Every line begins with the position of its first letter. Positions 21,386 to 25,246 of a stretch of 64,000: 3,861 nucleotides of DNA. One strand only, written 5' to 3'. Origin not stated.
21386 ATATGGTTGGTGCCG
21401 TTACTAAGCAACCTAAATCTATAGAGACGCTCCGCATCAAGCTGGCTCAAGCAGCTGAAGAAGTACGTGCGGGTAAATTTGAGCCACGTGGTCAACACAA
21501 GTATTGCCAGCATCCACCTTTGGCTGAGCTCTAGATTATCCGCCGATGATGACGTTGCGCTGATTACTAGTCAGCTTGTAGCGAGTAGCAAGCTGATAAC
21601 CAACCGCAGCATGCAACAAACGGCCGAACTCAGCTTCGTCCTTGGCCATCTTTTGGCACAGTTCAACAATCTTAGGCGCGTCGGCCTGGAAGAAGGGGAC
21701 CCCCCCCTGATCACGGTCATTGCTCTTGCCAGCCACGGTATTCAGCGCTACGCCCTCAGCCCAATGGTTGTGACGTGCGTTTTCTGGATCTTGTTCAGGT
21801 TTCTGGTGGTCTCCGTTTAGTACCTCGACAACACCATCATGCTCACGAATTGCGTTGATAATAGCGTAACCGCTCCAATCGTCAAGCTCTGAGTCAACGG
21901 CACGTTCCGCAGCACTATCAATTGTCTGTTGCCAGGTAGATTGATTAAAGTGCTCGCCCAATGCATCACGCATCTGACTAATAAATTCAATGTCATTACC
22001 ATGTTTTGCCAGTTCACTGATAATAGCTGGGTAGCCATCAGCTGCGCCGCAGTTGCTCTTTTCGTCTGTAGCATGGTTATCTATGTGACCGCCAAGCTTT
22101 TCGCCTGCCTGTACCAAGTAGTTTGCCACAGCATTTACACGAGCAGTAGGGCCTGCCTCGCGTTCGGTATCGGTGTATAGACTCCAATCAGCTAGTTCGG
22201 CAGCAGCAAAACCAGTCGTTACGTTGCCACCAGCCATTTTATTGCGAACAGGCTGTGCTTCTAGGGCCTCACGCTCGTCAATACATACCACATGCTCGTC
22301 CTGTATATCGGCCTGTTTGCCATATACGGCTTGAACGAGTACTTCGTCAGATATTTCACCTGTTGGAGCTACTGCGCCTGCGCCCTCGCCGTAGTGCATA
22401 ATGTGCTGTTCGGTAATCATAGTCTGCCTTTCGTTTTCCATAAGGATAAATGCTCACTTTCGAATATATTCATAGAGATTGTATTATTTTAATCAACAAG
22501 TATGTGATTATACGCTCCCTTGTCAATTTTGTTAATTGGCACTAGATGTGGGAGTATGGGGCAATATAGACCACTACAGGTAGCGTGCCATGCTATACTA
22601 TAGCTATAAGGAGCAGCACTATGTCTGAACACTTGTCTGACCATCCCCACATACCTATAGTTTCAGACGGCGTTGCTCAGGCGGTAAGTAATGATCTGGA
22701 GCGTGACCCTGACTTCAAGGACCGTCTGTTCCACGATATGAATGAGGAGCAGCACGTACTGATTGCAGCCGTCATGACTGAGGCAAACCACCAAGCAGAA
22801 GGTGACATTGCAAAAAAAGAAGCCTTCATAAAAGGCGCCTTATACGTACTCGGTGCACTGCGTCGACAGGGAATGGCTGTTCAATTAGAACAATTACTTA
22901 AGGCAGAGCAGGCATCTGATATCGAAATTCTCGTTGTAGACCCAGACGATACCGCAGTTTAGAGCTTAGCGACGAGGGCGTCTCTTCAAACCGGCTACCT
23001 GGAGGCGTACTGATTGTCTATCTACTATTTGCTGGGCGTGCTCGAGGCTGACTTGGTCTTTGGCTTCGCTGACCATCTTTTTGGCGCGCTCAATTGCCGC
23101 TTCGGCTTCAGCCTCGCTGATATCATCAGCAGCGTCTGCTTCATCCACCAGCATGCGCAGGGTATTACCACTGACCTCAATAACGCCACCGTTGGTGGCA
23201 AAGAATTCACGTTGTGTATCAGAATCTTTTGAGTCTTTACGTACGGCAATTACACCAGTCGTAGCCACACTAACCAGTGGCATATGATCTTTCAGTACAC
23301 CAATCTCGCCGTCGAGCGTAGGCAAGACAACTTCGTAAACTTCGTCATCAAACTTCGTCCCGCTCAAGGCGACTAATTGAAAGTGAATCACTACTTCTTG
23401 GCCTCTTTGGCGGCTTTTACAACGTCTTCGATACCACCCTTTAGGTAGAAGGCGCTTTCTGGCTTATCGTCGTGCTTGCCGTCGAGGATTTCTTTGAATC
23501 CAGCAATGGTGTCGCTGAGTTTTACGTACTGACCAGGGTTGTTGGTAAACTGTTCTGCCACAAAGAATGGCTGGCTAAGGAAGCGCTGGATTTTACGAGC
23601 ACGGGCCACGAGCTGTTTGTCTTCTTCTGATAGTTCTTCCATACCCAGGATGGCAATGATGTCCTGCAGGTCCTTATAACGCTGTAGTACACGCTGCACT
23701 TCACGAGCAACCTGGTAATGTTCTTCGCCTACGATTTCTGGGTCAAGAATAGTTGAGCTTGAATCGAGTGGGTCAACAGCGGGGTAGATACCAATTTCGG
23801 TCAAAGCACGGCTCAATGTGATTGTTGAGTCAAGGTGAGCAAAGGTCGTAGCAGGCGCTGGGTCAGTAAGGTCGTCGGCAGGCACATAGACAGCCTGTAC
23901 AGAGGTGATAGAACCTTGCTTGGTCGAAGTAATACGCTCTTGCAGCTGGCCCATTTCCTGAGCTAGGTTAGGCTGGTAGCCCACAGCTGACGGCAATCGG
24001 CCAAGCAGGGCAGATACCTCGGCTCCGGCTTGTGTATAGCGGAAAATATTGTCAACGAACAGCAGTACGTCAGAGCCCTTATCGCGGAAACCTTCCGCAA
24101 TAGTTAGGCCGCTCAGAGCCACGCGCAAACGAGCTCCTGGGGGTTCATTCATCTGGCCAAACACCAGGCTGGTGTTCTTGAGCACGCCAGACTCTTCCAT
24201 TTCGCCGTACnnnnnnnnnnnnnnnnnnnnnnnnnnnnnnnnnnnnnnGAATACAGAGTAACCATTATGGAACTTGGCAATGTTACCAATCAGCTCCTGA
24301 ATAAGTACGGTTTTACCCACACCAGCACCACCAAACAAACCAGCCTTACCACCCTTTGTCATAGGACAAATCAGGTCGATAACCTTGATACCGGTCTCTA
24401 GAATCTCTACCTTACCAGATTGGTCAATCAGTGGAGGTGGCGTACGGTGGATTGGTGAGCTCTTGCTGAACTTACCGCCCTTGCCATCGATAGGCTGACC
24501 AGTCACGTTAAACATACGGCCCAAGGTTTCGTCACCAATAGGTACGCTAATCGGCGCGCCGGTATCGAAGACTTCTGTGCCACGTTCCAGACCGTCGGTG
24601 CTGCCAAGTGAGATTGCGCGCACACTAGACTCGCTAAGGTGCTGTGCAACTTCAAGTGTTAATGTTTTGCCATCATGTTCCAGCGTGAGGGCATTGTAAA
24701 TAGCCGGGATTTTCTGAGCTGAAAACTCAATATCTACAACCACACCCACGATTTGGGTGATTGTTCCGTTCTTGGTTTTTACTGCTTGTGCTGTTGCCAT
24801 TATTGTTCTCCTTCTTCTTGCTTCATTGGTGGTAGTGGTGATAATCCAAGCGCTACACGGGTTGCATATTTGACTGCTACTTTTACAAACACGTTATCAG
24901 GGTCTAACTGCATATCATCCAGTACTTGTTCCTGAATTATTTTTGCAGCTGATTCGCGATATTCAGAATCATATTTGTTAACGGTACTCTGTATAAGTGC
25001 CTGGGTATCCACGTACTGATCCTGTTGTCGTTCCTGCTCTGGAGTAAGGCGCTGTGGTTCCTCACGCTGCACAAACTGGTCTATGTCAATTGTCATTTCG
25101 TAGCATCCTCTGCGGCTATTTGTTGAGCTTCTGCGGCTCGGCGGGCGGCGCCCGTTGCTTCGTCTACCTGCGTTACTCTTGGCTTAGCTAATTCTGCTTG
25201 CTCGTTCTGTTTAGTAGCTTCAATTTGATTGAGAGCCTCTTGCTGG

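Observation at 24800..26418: Three small acidic ORFs translationally chained inside the F1 block of the ATP synthase operon (atpA-orf76-atpG-orf79-orf98-atpD)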

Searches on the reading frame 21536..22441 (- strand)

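Call 3: search_protein_families(library=pfam, proteins=[window:21536-22441:-], max_evalue=1)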
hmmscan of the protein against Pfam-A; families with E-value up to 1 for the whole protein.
window:21536-22441:- (301 aa): 1 family
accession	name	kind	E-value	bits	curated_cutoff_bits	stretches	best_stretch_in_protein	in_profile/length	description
PF12696.13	TraG-D_C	-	0.078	13.3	22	1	125-179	6-60/126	TraM recognition site of TraD and TraG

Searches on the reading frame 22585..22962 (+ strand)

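Call 3: search_protein_families(library=pfam, proteins=[window:22585-22962:+], max_evalue=1)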
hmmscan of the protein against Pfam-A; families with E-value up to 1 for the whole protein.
window:22585-22962:+ (125 aa): 2 families
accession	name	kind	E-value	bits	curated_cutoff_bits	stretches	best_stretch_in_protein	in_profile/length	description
PF17898.6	GerD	-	0.08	13.4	29.5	1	34-72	24-62/114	Spore germination GerD central core domain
PF00202.27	Aminotran_3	-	0.089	11.9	30.5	1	39-85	170-216/403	Aminotransferase class-III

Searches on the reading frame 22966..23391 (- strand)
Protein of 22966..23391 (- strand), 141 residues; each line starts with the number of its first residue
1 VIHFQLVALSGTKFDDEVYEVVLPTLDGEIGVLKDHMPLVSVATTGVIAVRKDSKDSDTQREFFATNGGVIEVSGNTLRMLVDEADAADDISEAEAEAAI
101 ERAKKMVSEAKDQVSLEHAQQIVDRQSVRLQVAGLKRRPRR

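Call 3: search_protein_families(library=pfam, proteins=[window:22966-23391:-], max_evalue=1)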
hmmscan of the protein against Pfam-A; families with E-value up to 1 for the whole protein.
window:22966-23391:- (141 aa): 5 families
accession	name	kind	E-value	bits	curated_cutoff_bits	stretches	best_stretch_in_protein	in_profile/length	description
PF02823.21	ATP-synt_DE_N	-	4e-17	62.4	27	1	2-85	1-80/80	ATP synthase, Delta/Epsilon chain, beta-sandwich domain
PF00401.25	ATP-synt_DE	-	4.2e-05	24.1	24.6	1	89-134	1-47/47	ATP synthase, Delta/Epsilon chain, long alpha-helix domain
PF03041.19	Baculo_LEF-2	-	0.041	13.9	25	1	63-106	43-83/184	lef-2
PF12758.12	DUF3813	-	0.36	11.6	25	1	79-122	10-52/62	Protein of unknown function (DUF3813)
PF10979.13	DUF2786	-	0.97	9.9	23.9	0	87-107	13-33/40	Protein of unknown function (DUF2786)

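Call 4: search_protein_families(library=ncbifam, proteins=[window:22966-23391:-], max_evalue=1)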
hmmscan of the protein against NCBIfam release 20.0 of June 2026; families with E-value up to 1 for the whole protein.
window:22966-23391:- (141 aa): 22 families
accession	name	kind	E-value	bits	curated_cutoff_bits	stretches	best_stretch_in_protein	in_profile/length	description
TIGR01216.1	ATP_synt_epsi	equivalog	2.3e-26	92.3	67.25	1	1-133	1-129/130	ATP synthase F1 subunit epsilon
NF001846.0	PRK00571.1-3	equivalog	8.9e-23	81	132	1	2-133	4-134/137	F0F1 ATP synthase subunit epsilon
NF009980.0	PRK13446.1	equivalog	1.6e-21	76.7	129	1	3-135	6-133/136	F0F1 ATP synthase subunit epsilon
NF001847.0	PRK00571.1-4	equivalog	3.5e-21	75.3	135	1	2-133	4-131/139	F0F1 ATP synthase subunit epsilon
NF011322.0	PRK14735.1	equivalog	8.2e-20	71.1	202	1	2-140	3-136/139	F0F1 ATP synthase subunit epsilon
NF001851.0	PRK00571.2-4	equivalog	6.5e-19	68.3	131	1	3-123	6-122/135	F0F1 ATP synthase subunit epsilon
NF009984.0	PRK13450.1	equivalog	6.2e-15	55.3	164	1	15-132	18-130/133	F0F1 ATP synthase subunit epsilon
NF009977.0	PRK13442.1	equivalog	1.9e-14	53.6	80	1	2-101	6-101/102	F0F1 ATP synthase subunit epsilon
NF009983.0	PRK13449.1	equivalog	2.5e-13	50.2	106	1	2-86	4-85/88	ATP synthase F1 subunit epsilon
NF009979.0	PRK13444.1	equivalog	4.2e-13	49.8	163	1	14-116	18-115/127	F0F1 ATP synthase subunit epsilon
NF009982.0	PRK13448.1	equivalog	4.7e-13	49.4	146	1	2-121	4-117/135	F0F1 ATP synthase subunit epsilon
NF009986.0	PRK13452.1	equivalog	9.3e-13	48.5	207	1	5-130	9-130/145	F0F1 ATP synthase subunit epsilon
NF001852.0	PRK00571.2-5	equivalog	3.3e-12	46.7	145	1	4-119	6-119/124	F0F1 ATP synthase subunit epsilon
NF011323.0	PRK14736.1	subfamily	2.5e-11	43.7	145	1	2-117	4-114/133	F0F1 ATP synthase subunit epsilon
NF002403.0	PRK01474.1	equivalog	1.7e-08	35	131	1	10-109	13-110/112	F0F1 ATP synthase subunit epsilon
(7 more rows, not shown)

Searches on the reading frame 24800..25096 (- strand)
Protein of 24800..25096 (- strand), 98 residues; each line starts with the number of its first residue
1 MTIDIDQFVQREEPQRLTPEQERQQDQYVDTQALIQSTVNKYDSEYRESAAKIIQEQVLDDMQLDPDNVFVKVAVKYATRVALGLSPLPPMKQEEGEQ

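Call 3: search_protein_families(library=pfam, proteins=[window:24800-25096:-], max_evalue=1)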
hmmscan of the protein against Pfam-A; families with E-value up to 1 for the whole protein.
window:24800-25096:- (98 aa): 2 families
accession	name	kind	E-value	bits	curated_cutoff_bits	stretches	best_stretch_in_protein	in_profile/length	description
PF25770.1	CC_CEP63-bind_CEP152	-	0.042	14.2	23.9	1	26-59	6-39/51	CEP152, CEP63 binding coiled coil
PF17831.6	PDH_E1_M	-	0.15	11.9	23.2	1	19-75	166-221/229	Pyruvate dehydrogenase E1 component middle domain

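Call 4: search_protein_families(library=ncbifam, proteins=[window:24800-25096:-], max_evalue=1)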
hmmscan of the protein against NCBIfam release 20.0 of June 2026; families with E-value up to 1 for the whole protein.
window:24800-25096:- (98 aa): 0 families

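Call 12: find_homologous_proteins(query=window:24800-25096:-, max_evalue=0.01)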
Query window:24800-25096:- (98 aa): 1 proteins with E <= 0.01 among 2 candidates.
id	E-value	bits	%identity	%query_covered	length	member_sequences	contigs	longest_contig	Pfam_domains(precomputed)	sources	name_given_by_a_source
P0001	1.2e-54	200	100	100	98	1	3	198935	-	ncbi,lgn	-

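Call 14: find_encoding_contigs(protein=P0001, flank=4000, max_places=6)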
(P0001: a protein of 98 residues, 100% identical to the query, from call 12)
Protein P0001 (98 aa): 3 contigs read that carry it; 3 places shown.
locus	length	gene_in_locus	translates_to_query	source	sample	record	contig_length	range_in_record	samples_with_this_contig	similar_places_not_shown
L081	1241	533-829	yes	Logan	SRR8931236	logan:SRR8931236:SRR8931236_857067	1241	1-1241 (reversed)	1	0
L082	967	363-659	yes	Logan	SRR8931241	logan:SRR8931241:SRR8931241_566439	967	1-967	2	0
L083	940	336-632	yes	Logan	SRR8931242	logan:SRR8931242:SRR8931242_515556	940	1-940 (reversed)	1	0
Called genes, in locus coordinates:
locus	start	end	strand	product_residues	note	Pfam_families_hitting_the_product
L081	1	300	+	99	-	?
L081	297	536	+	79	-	-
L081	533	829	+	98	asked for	-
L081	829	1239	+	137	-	?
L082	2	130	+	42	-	?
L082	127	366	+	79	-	-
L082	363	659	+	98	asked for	-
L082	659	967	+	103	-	?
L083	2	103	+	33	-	?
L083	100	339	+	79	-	-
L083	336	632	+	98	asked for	-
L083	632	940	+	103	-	?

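Call 17: search_protein_families(library=pfam, alignment_id=A1, max_evalue=0.001)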
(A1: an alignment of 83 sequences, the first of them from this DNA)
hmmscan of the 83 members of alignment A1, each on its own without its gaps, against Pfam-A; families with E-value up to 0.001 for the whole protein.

A. member 1, seq(98 aa): 0 families

B. families by the number of members that match (of 83 scanned): 3 families
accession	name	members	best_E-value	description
PF05635.17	23S_rRNA_IVP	2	7.2e-35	23S rRNA-intervening sequence protein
PF22296.2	bAvd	1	1.9e-05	bAvd-like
PF00231.24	ATP-synt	1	0.00078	ATP synthase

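Call 18: search_protein_representatives(protein=window:24800-25096:-)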
Query: 98 residues. Proteins with E-value up to 0.001 (for the whole library): 3; up to 1e-10: 3; up to 1e-30: 1. The best 3 are listed.
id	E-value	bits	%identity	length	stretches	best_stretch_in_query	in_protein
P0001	3.8e-55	199.5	100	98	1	1-98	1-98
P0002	3.4e-19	84.7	55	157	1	10-98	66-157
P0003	5.6e-17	77.7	52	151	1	19-98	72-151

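Call 20: find_encoding_contigs(protein=P0002, flank=5000, max_places=4)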
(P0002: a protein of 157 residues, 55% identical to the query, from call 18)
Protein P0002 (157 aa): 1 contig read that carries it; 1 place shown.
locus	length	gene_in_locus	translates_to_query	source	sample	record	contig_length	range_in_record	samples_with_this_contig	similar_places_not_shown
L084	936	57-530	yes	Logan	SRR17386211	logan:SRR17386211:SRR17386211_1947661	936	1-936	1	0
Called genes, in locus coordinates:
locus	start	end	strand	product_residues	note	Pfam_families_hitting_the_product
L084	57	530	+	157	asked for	-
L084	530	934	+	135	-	?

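Call 21: find_encoding_contigs(protein=P0003, flank=5000, max_places=4)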
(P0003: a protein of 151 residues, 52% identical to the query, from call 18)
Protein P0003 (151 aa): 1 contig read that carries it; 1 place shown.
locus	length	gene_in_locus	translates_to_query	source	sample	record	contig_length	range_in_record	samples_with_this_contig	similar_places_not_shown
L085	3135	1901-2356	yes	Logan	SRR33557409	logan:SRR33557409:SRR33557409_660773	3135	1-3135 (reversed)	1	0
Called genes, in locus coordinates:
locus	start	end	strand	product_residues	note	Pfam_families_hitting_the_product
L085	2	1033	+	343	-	?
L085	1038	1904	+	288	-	PF00231:ATP-synt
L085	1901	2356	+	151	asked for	-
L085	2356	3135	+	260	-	?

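Call 28: find_homologous_proteins(query=A2, max_evalue=0.01)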
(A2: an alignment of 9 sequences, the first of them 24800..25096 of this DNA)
Query A2 (9 sequences) (98 aa, profile of the alignment): 6 proteins with E <= 0.01 among 8000 candidates.
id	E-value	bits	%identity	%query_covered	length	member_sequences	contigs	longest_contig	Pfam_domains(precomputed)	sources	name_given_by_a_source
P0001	9.1e-27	111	100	100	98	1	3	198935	-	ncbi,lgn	-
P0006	5.8e-25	105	44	9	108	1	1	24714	-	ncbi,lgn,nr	ncbi:hypothetical protein H7097_04045 [Aeromicrobium sp.]|nr:hypothetical protein [Candidatus Saccha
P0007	1.2e-21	95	-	-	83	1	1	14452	-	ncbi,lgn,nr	ncbi:MAG: hypothetical protein JWN82_8 [Candidatus Saccharibacteria bacterium]|nr:hypothetical prote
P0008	2.3e-17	81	-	-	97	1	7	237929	-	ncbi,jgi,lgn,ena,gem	-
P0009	2.1e-15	75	41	17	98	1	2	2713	-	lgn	-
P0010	6.9e-9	54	-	-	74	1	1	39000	-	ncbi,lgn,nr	ncbi:MAG TPA: hypothetical protein VG992_01555 [Candidatus Saccharimonadales bacterium]|nr:hypotheti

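Call 38: find_related_loci(query=A3, collection=metagenome_contigs, flank=3500)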
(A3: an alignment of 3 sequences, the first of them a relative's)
Query A3 (157 aa) in metagenome_contigs; peptide patterns used: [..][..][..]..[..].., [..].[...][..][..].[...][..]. (x = any residue, [..] = any of these).
600 stretches matched a pattern, but none encodes a relative of the query by tblastn (E <= 1e-3).

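Call 51: predict_structure(alignment_id=A4)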
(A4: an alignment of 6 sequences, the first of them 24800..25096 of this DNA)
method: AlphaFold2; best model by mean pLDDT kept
length: 98 residues; sequences in the alignment: 6
mean_pLDDT: 70.3   pTM: 0.45
mean pLDDT of the five models: 70.3, 69.0, 65.5, 62.0, 55.3
residues with pLDDT >= 90: 0; 70-90: 49; 50-70: 41; < 50: 8
segments of 3 or more residues with pLDDT < 50: 95-98
pLDDT, mean of each block of 10 residues (from residue 1): 51 63 65 64 77 85 83 83 76 52
secondary structure, 60 per line:
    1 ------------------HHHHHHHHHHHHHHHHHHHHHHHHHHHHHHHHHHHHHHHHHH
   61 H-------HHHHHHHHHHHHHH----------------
elements in order: H19-61 H69-82

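Call 54: fold_search(model_id=the predicted structure, library=pdb)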
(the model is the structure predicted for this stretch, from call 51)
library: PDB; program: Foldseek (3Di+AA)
matches with E <= 10: 26; with E <= 0.001: 0
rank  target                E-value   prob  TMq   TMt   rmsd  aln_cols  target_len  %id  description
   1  1yhd_MODEL_1_A        3.7e+00  0.30  0.35  0.37   6.3        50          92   10  The solution structure of YGGX from Escherichia Coli (released 2005-01-18)
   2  8ukh_B                4.2e+00  0.18  0.31  0.48   3.6        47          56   17  Crystal structure of Plasmodium falciparum CelTOS in complex with antibody 4h12 (released 2024-09-11)
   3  6ltl_A                4.2e+00  0.18  0.33  0.23  11.3        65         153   15  The dimeric structure of G80A myoglobin (released 2020-05-06)
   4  2db7_A                4.5e+00  0.23  0.37  0.56   3.7        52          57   10  Crystal structure of hypothetical protein MS0332 (released 2006-12-19)
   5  8ukh_C                5.1e+00  0.15  0.32  0.48   3.7        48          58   17  Crystal structure of Plasmodium falciparum CelTOS in complex with antibody 4h12 (released 2024-09-11)
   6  4dra_C                6.2e+00  0.08  0.24  0.24   8.9        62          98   11  Crystal structure of MHF complex (released 2012-05-16)
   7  5h6r_A                6.2e+00  0.08  0.28  0.07   5.8        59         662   15  Crystal structure of LSD1-CoREST in complex with peptide 13 (released 2017-04-12)
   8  1t07                  6.6e+00  0.23  0.34  0.40   2.4        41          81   10  Crystal Structure of Conserved Protein of Unknown Function PA5148 from Pseudomonas aeruginosa (released 2004-08-03)
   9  7v5p_A                6.6e+00  0.13  0.33  0.23  11.3        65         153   15  The dimeric structure of G80A/H81A myoglobin (released 2022-06-29)
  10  2uxn_A                6.6e+00  0.12  0.32  0.08   5.8        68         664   16  Structural Basis of Histone Demethylation by LSD1 Revealed by Suicide Inactivation (released 2007-05-29)
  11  4goe_A                6.6e+00  0.07  0.20  0.33   6.9        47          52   13  Crystal structure of the SGTA homodimerization domain with a covalent modification of a single C38 (released 2012-11-21)
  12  6vme_B                6.6e+00  0.06  0.22  0.27  11.5        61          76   20  Human ESCRT-I heterotetramer headpiece (released 2020-05-20)
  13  5gpn_Aj               7.1e+00  0.12  0.28  0.21   5.2        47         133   15  Architecture of mammalian respirasome (released 2017-04-05)
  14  9dbp_A                7.1e+00  0.10  0.30  0.07   5.7        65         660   17  Crystal structure of the LSD1/CoREST histone demethylase in complex with the cofactor FAD and the inhibitor GSK690 (released 2025-09-17)
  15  8v83_T                7.5e+00  0.16  0.43  0.51   4.0        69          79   10  60S ribosome biogenesis intermediate (Dbp10 pre-catalytic structure - Overall map) (released 2024-05-01)
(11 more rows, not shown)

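Call 55: search_solved_structures(query=A3, max_evalue=5)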
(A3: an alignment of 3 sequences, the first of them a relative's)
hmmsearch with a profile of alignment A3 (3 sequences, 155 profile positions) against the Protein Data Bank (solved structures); distinct sequences matched with E-value up to 5: 0.

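Call 71: find_related_loci(query=A3, collection=viral_contigs, flank=3000)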
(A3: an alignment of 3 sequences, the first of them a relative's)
Query A3 (157 aa) in viral_contigs; peptide patterns used: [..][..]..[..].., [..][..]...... (x = any residue, [..] = any of these).
136 stretches matched a pattern, but none encodes a relative of the query by tblastn (E <= 1e-3).

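Call 76: search_protein_families(library=phrogs, alignment_id=A1, max_evalue=0.001)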
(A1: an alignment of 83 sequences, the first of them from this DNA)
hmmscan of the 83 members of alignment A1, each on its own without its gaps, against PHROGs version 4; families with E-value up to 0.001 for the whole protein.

A. member 1, seq(98 aa): 0 families

B. families by the number of members that match (of 83 scanned): 4 families
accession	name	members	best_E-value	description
phrog_3206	-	2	5.3e-11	Avd protein of DGR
phrog_12607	-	1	9.2e-14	nucleoside deoxyribosyltransferase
phrog_1817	-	1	0.00059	nucleoside 2-deoxyribosyltransferase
phrog_1018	-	1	0.00064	head scaffolding protein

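Call 77: search_protein_families(library=padloc, alignment_id=A1, max_evalue=0.001)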
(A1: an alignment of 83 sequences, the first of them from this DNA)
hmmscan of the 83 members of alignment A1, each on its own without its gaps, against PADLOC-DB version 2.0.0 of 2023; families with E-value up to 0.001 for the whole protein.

A. member 1, seq(98 aa): 0 families

B. families by the number of members that match (of 83 scanned): 0 families
